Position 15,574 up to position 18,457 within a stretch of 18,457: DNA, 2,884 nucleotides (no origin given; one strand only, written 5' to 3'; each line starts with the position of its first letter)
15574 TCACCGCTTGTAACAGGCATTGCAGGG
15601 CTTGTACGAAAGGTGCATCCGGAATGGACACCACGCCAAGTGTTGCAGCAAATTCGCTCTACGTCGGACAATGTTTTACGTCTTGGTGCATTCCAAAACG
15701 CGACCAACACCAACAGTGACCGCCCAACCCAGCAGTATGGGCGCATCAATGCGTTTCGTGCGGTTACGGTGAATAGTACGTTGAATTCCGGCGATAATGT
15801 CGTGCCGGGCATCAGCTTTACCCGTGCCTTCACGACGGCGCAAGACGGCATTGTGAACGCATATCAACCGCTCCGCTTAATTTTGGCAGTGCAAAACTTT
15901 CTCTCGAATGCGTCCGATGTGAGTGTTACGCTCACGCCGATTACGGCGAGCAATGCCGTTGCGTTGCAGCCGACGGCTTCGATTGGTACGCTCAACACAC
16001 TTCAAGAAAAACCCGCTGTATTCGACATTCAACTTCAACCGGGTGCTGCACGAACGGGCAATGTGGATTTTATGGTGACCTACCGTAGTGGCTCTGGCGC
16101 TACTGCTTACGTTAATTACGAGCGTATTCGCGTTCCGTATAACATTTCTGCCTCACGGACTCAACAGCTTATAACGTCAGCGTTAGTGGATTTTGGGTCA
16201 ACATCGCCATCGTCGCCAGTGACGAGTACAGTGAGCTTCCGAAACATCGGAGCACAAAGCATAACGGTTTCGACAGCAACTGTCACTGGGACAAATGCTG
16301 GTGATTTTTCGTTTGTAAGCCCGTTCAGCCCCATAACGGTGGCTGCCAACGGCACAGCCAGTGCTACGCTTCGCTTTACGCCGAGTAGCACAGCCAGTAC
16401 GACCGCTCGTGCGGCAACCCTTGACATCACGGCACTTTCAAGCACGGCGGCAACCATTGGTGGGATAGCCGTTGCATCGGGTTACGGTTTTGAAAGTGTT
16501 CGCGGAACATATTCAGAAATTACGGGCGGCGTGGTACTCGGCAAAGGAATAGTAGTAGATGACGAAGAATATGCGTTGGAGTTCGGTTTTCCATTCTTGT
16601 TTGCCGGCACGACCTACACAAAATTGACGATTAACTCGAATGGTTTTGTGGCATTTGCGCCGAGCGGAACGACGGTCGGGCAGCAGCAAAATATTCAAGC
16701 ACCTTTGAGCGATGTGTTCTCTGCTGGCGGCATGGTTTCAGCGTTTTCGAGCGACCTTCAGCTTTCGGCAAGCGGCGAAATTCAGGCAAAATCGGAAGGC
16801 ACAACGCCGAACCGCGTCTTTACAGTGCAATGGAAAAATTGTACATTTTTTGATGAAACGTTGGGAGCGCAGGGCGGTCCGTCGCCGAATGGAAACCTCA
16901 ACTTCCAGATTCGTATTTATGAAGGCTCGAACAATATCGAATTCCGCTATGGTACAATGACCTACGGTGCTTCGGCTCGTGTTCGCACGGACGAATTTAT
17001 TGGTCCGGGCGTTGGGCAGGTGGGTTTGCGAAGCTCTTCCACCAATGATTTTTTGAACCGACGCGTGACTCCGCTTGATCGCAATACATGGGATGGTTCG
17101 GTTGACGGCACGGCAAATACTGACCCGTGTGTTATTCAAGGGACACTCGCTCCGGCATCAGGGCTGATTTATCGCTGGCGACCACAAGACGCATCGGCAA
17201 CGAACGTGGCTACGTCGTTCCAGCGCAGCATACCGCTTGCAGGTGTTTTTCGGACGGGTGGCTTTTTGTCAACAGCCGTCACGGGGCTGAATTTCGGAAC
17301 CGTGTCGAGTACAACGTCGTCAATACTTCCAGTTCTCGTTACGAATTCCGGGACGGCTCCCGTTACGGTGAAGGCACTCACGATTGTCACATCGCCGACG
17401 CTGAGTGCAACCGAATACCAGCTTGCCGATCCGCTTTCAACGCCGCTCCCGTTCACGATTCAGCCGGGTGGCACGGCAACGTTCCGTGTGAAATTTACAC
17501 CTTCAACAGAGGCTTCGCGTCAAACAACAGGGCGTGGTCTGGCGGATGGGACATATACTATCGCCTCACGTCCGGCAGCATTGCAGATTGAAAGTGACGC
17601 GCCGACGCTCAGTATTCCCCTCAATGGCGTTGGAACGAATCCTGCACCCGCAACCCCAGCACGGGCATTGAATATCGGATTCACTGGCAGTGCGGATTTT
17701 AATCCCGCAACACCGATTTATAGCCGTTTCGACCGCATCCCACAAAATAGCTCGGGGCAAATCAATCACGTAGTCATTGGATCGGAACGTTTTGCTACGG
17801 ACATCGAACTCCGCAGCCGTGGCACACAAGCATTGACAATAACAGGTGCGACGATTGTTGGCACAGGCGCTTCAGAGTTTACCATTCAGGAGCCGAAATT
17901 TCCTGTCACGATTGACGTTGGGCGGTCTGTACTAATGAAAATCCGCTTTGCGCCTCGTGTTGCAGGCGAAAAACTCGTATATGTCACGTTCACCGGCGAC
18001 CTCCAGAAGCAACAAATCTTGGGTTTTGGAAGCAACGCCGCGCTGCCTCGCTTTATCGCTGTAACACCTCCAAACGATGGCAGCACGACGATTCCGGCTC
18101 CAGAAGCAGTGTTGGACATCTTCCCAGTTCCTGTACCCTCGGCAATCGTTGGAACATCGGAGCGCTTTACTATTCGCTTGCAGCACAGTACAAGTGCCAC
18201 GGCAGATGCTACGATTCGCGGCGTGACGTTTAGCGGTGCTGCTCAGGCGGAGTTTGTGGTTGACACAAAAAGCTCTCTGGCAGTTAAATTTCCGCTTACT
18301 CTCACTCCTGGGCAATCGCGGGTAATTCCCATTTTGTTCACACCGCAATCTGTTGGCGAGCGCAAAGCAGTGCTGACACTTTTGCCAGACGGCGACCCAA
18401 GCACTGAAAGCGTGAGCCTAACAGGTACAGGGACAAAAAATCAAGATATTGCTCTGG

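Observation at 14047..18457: Giant secreted S8 subtilase with an unusual C-terminal domain train, missed by the ORF track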

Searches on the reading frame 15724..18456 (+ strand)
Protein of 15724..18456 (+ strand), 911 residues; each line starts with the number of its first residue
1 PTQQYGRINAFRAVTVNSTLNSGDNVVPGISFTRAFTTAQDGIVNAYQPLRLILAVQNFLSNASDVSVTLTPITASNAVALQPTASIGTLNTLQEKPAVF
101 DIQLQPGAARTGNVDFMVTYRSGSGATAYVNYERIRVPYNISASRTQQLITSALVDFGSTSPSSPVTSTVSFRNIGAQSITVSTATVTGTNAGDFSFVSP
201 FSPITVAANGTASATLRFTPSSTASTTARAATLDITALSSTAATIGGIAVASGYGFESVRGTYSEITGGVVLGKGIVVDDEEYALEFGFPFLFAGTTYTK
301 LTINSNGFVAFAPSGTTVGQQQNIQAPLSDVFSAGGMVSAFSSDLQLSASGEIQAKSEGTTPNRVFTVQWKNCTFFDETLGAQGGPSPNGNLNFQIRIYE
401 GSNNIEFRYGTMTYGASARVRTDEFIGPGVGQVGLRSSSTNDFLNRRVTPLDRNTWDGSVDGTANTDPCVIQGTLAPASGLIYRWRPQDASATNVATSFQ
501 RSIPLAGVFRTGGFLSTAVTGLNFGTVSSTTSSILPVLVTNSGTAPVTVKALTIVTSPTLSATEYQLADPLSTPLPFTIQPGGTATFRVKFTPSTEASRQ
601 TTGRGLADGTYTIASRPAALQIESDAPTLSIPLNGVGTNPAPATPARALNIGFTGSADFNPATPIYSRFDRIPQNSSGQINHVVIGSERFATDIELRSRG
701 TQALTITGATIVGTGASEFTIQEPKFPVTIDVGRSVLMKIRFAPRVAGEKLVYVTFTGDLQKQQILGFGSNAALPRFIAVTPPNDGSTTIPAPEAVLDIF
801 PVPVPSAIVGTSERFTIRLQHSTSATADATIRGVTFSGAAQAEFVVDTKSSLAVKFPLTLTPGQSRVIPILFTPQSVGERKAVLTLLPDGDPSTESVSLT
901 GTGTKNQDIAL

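Call 53: predict_structure(alignment_id=A2)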
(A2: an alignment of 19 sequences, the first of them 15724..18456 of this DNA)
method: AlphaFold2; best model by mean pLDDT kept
length: 911 residues; sequences in the alignment: 19
mean_pLDDT: 80.2   pTM: 0.43
mean pLDDT of the five models: 80.2, 79.5, 78.6, 74.5, 73.4
residues with pLDDT >= 90: 267; 70-90: 464; 50-70: 108; < 50: 72
segments of 3 or more residues with pLDDT < 50: 1-7, 10-22, 421-424, 490-493, 597-612, 640-643, 672-678, 782-791, 908-911
pLDDT, mean of each block of 10 residues (from residue 1): 37 41 63 84 82 89 87 81 90 90 86 87 75 86 73 83 78 85 92 90 88 90 68 91 57 82 91 91 91 88 94 80 74 86 90 95 94 87 79 96 92 77 59 89 86 85 84 90 81 65 84 76 81 89 82 75 78 80 86 63 41 67 87 76 69 80 63 48 78 89 91 86 93 92 84 87 81 72 41 60 85 88 79 90 88 81 87 92 86 77 70 34
secondary structure, 60 per line:
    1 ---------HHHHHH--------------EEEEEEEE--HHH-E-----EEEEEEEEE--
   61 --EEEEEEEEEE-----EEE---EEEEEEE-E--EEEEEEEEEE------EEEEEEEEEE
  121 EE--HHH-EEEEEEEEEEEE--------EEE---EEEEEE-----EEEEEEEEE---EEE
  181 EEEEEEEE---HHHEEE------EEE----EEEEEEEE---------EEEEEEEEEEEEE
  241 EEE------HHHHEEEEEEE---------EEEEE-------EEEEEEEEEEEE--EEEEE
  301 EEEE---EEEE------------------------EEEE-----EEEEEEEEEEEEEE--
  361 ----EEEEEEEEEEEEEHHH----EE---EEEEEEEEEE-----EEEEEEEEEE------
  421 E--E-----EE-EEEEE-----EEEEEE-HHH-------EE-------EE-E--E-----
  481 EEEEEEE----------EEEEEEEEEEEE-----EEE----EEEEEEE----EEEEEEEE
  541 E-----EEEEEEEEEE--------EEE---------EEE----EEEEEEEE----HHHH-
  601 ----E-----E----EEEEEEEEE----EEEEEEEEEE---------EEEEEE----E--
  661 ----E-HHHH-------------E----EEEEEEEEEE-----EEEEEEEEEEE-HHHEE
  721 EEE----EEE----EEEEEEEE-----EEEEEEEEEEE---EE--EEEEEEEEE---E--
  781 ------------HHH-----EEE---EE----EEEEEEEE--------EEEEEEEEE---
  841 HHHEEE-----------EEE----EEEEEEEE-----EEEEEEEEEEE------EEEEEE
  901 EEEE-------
elements in order (helices of 4 or more, strands of 3 or more residues): H10-15 E30-37 E50-58 E63-72 E78-80 E84-90 E95-104 E111-122 E129-140 E149-151 E155-160 E166-174 E178-188 E195-197 E204-206 E211-218 E228-243 H250-253 E254-260 E270-274 E282-293 E296-304 E308-311 E336-339 E345-358 E365-377 E390-399 E405-414 E433-437 E443-448 E481-487 E498-509 E515-517 E522-528 E533-541 E547-556 E565-567 E577-579 E584-591 H596-599 E616-624 E629-638 E648-653 H667-670 E689-698 E704-714 E719-723 E728-730 E735-742 E748-758 E766-774 E801-803 E813-820 E829-837 E844-846 E858-860 E865-872 E878-888 E895-904
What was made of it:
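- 16168..16452 (+): Ig-like domain 1 (ASH/HYDIN-VesB type, weak), aa 708-802. All-beta in the model (call 53).
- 17215..17637 (+): Ig-like domain 2 (ASH), aa 1057-1197, with a disordered internal loop at aa 1156-1171. Model strands and a low-pLDDT loop (call 53).
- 17788..18045 (+): Ig-like domain 3 (choice-of-anchor D / ASH type), aa 1248-1333; the conserved SRFDR segment at aa ~1225-1230 may belong to it. Model strands (call 53).
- On ASH / HYDIN-VesB-CFA65 Ig-like / choice-of-anchor D domains: The train model is all-beta (call 53).
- Checked: An AlphaFold model of aa 560-1470 (mean pLDDT 80) shows six all-beta domains at aa 589-699, 708-802, 809-1049, 1057-1197, 1248-1333 and 1360-1463 (call 53).
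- The train model shows six beta domains (call 53). Two thirds of the protein is non-catalytic beta domains (call 53).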

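Call 57: fold_search(model_id=the predicted structure, library=pdb)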
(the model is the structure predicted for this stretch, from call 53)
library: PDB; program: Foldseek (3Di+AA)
matches with E <= 10: 1566; with E <= 0.001: 301
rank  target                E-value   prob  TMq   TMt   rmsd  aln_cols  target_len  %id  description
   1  7sqc_O0               8.9e-24  1.00  0.14  0.12  57.2      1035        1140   12  Ciliary C1 central pair apparatus isolated from Chlamydomonas reinhardtii (released 2022-04-13)
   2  7som_D                9.8e-23  1.00  0.11  0.07  50.5      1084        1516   12  Ciliary C2 central pair apparatus isolated from Chlamydomonas reinhardtii (released 2022-04-13)
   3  9ijj_4H               6.4e-22  1.00  0.12  0.04  79.7      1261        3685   10  In situ structure of the central apparatus in mouse sperm axoneme. (released 2025-06-04)
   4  9ijj_4I               7.4e-22  1.00  0.11  0.04  69.5      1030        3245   10  In situ structure of the central apparatus in mouse sperm axoneme. (released 2025-06-04)
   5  9ijj_O                8.1e-22  1.00  0.11  0.09  78.1      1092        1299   11  In situ structure of the central apparatus in mouse sperm axoneme. (released 2025-06-04)
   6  9ijj_4G               1.0e-21  1.00  0.12  0.04  79.0      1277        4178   10  In situ structure of the central apparatus in mouse sperm axoneme. (released 2025-06-04)
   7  9ijj_h                1.3e-21  1.00  0.10  0.07  36.2      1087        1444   10  In situ structure of the central apparatus in mouse sperm axoneme. (released 2025-06-04)
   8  9ijj_C                3.5e-21  1.00  0.13  0.12  51.5       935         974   10  In situ structure of the central apparatus in mouse sperm axoneme. (released 2025-06-04)
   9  7sqc_2A               8.9e-21  1.00  0.12  0.14  61.9       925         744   11  Ciliary C1 central pair apparatus isolated from Chlamydomonas reinhardtii (released 2022-04-13)
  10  7sqc_2B               1.4e-20  1.00  0.12  0.14  60.7       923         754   11  Ciliary C1 central pair apparatus isolated from Chlamydomonas reinhardtii (released 2022-04-13)
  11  9ijj_4A               2.7e-19  1.00  0.14  0.06  56.8      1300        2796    8  In situ structure of the central apparatus in mouse sperm axoneme. (released 2025-06-04)
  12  9ijj_4J               3.2e-18  1.00  0.11  0.13  54.0       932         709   10  In situ structure of the central apparatus in mouse sperm axoneme. (released 2025-06-04)
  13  7sqc_F1               2.0e-17  1.00  0.14  0.22  30.6       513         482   15  Ciliary C1 central pair apparatus isolated from Chlamydomonas reinhardtii (released 2022-04-13)
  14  7sqc_F0               2.0e-16  1.00  0.14  0.30  20.6       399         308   15  Ciliary C1 central pair apparatus isolated from Chlamydomonas reinhardtii (released 2022-04-13)
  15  9ijj_P                3.1e-15  1.00  0.12  0.16  40.8       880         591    8  In situ structure of the central apparatus in mouse sperm axoneme. (released 2025-06-04)
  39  3pvm_B                2.8e-11  1.00  0.11  0.09  33.2      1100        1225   10  Structure of Complement C5 in Complex with CVF (released 2011-01-19)
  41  9u60_E                7.6e-11  1.00  0.13  0.09  35.1      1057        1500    9  C3 convertases zymogen C4b2 in loading state (released 2026-01-14)
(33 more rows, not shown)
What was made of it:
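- On ASH / HYDIN-VesB-CFA65 Ig-like / choice-of-anchor D domains: TM-scores are low, as expected for flexible multi-domain chains (call 57).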

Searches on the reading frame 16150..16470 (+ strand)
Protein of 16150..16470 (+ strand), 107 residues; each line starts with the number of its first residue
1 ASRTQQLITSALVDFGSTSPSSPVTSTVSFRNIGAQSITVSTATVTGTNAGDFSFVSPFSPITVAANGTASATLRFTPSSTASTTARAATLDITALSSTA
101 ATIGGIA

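Call 10: search_protein_families(library=pfam, proteins=[window:16150-16470:+], max_evalue=10)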
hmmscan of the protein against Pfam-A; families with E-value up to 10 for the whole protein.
window:16150-16470:+ (107 aa): 5 families
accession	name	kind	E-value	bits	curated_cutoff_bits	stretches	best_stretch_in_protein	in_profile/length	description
PF22544.2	HYDIN_VesB_CFA65-like_Ig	-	0.00055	20.6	25.5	1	10-85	7-79/100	HYDIN/CFA65/VesB-like, Ig-like domain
PF22073.2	Cep192_D4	-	0.0021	18.6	35.5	1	9-96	7-95/112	Cep192 domain 4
PF15780.11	ASH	-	0.0092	16.6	27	1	11-85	12-83/98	Abnormal spindle-like microcephaly-assoc'd, ASPM-SPD-2-Hydin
PF07610.17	DUF1573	-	0.03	14.8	26.1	1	11-46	6-41/98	Protein of unknown function (DUF1573)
PF24501.1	Ig_TMEM131L_5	-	0.17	12.1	27.8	1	32-92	1-62/66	TMEM131L fifth Ig-like domain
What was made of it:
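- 16168..16452 (+): HYDIN_VesB_CFA65-like_Ig E 5.5e-4, Cep192_D4, ASH and DUF1573, all sub-threshold on their own (call 10).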
